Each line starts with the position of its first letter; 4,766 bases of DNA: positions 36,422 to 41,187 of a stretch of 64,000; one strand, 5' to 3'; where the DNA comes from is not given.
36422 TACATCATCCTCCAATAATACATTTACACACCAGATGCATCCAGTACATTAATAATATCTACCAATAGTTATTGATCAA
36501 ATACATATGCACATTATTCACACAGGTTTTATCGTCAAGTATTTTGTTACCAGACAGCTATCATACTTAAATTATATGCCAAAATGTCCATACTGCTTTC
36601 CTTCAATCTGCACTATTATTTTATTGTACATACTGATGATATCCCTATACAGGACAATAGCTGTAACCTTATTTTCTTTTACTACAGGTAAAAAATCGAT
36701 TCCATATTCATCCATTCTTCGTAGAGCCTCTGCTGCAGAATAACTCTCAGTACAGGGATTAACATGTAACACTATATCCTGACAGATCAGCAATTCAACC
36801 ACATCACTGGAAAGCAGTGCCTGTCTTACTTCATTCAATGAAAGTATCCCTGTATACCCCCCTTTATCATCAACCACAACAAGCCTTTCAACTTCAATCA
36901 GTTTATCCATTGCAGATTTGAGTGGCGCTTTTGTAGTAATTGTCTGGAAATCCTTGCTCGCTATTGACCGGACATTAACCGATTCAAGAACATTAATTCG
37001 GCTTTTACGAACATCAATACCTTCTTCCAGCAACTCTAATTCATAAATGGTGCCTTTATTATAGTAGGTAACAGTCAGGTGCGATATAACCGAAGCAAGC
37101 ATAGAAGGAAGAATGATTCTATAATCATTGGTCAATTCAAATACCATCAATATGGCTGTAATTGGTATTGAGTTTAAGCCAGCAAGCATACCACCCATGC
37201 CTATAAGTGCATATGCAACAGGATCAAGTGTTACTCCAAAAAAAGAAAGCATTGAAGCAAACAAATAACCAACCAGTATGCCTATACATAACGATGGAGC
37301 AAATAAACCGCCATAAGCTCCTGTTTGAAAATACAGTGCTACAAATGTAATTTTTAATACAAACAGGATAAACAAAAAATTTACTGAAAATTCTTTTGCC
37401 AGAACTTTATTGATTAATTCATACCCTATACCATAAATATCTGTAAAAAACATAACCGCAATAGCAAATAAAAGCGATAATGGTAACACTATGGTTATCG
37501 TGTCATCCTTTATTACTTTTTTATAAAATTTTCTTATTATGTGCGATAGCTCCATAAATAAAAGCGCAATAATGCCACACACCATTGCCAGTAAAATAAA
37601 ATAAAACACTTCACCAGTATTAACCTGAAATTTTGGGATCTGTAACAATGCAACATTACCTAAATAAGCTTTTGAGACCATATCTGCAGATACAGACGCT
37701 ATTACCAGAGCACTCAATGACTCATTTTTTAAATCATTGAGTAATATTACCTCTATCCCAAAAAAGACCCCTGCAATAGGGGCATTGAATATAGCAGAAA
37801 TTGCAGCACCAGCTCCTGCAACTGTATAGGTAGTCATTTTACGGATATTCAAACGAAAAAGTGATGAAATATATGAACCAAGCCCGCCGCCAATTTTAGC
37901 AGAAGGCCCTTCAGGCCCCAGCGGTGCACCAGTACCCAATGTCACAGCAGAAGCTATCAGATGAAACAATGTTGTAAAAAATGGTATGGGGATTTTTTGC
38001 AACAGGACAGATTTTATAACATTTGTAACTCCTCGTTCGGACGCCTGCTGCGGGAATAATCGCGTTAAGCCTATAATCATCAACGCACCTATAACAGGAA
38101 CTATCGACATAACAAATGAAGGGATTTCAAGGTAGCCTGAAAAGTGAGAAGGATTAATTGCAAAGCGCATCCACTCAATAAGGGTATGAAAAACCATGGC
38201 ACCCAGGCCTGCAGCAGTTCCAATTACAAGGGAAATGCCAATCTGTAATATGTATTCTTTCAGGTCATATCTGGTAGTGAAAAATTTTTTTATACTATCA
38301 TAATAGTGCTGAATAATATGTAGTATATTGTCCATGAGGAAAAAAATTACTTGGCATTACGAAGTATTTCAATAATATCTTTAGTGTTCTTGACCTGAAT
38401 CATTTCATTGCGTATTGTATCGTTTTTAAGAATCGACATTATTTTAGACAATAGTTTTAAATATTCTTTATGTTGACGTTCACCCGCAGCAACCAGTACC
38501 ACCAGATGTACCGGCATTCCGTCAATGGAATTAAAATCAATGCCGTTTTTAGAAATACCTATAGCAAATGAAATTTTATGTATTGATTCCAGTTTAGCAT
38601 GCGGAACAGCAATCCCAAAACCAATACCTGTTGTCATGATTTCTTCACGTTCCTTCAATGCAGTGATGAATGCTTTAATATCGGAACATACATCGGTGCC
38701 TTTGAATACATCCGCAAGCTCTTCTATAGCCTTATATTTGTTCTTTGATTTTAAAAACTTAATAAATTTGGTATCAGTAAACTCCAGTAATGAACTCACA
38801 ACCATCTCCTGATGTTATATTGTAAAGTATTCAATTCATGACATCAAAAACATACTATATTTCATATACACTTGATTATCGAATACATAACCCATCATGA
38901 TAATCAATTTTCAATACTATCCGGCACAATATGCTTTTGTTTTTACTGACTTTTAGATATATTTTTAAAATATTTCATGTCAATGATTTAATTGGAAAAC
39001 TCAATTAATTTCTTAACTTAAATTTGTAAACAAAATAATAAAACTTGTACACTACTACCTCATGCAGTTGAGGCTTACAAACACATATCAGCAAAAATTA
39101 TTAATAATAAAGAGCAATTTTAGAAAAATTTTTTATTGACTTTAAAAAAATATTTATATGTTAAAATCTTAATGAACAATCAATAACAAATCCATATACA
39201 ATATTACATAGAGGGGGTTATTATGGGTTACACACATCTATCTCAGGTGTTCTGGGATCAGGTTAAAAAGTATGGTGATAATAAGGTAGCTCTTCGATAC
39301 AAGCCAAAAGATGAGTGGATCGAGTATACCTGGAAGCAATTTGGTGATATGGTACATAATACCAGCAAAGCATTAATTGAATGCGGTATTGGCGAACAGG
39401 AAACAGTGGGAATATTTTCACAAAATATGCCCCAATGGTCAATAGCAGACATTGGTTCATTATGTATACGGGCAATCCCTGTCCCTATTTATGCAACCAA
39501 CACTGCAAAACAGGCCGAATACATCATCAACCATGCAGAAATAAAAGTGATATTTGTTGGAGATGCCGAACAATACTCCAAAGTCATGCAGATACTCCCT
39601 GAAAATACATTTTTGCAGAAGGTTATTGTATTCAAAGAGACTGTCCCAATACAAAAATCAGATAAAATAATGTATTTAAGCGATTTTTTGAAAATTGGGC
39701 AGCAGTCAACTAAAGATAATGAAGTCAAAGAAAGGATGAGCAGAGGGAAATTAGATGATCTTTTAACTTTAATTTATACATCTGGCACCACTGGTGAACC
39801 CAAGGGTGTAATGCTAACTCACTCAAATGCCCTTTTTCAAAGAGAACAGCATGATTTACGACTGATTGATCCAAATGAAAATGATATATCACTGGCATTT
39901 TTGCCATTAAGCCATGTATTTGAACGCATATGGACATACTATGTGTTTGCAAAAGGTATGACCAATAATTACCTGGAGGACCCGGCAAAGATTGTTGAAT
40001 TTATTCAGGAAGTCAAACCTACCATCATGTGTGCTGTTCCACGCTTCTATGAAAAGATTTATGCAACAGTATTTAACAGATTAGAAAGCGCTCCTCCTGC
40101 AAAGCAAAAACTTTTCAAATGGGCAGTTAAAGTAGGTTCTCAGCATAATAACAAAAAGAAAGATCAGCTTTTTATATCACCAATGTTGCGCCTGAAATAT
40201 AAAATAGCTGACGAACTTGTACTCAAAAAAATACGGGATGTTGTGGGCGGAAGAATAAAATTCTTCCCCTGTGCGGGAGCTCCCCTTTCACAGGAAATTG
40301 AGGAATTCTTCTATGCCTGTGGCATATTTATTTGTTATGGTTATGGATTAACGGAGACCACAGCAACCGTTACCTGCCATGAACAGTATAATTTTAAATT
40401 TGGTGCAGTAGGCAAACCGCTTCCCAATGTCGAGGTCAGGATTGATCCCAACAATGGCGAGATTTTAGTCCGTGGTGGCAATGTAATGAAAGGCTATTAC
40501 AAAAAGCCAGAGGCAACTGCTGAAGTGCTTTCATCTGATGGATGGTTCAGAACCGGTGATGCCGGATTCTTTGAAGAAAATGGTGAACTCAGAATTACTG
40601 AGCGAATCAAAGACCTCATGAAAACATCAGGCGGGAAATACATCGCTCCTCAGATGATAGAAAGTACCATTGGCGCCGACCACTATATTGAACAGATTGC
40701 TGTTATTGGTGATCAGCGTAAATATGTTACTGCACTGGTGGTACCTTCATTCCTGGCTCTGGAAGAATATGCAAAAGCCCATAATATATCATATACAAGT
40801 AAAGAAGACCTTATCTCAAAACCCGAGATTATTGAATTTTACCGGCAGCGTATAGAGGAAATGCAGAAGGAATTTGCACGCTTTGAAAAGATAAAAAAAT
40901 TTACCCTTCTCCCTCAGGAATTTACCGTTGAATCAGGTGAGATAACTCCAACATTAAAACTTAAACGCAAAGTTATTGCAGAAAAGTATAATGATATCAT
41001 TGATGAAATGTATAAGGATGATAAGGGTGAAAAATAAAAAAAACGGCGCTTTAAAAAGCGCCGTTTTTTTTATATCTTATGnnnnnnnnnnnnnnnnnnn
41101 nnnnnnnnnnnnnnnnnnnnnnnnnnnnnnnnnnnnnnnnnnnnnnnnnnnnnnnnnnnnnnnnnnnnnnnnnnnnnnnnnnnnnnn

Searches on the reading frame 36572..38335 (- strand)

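Call 37: search_protein_families(library=pfam, proteins=[window:36572-38335:-], max_evalue=0.0001)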
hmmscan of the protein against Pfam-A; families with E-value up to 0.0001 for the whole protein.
window:36572-38335:- (587 aa): 2 families
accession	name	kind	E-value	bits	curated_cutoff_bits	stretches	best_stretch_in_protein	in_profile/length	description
PF00654.25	Voltage_CLC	-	1.6e-80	271.3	24.8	1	83-421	1-344/346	Voltage gated chloride channel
PF00571.33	CBS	-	5.3e-16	59.1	24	2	455-508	1-56/57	CBS domain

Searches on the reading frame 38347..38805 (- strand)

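Call 38: search_protein_families(library=pfam, proteins=[window:38347-38805:-], max_evalue=0.0001)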
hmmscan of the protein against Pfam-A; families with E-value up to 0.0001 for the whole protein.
window:38347-38805:- (152 aa): 1 family
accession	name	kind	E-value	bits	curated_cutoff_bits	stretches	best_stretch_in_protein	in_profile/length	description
PF00359.27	PTS_EIIA_2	-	8.2e-33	113.8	27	1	9-150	2-143/144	Phosphoenolpyruvate-dependent sugar phosphotransferase system, EIIA 2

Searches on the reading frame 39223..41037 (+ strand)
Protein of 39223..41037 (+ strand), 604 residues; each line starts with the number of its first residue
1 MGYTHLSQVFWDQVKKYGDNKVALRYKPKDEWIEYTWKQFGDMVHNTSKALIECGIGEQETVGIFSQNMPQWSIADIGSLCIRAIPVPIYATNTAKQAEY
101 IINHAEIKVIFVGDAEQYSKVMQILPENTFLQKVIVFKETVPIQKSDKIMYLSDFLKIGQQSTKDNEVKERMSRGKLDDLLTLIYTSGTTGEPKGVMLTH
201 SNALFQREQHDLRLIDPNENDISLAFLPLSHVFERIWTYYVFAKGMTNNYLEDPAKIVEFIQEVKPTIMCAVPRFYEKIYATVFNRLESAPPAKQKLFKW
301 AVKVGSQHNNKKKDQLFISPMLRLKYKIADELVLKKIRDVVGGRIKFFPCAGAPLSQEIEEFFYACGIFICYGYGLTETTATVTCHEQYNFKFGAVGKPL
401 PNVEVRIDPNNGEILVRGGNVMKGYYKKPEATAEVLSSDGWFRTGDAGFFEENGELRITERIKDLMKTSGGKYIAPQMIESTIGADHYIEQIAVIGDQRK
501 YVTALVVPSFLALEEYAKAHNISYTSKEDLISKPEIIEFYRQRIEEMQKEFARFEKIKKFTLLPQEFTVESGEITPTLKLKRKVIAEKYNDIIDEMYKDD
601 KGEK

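Call 38: search_protein_families(library=pfam, proteins=[window:39223-41037:+], max_evalue=0.0001)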
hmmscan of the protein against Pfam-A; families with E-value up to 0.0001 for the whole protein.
window:39223-41037:+ (604 aa): 2 families
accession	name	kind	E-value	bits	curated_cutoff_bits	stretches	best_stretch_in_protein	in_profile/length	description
PF00501.34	AMP-binding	-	1.5e-78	264.7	29.9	1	10-426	1-384/384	AMP-binding enzyme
PF23562.2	AMP-binding_C_3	-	2.2e-11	44.6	20.8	1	465-599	3-122/124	AMP-binding enzyme C-terminal domain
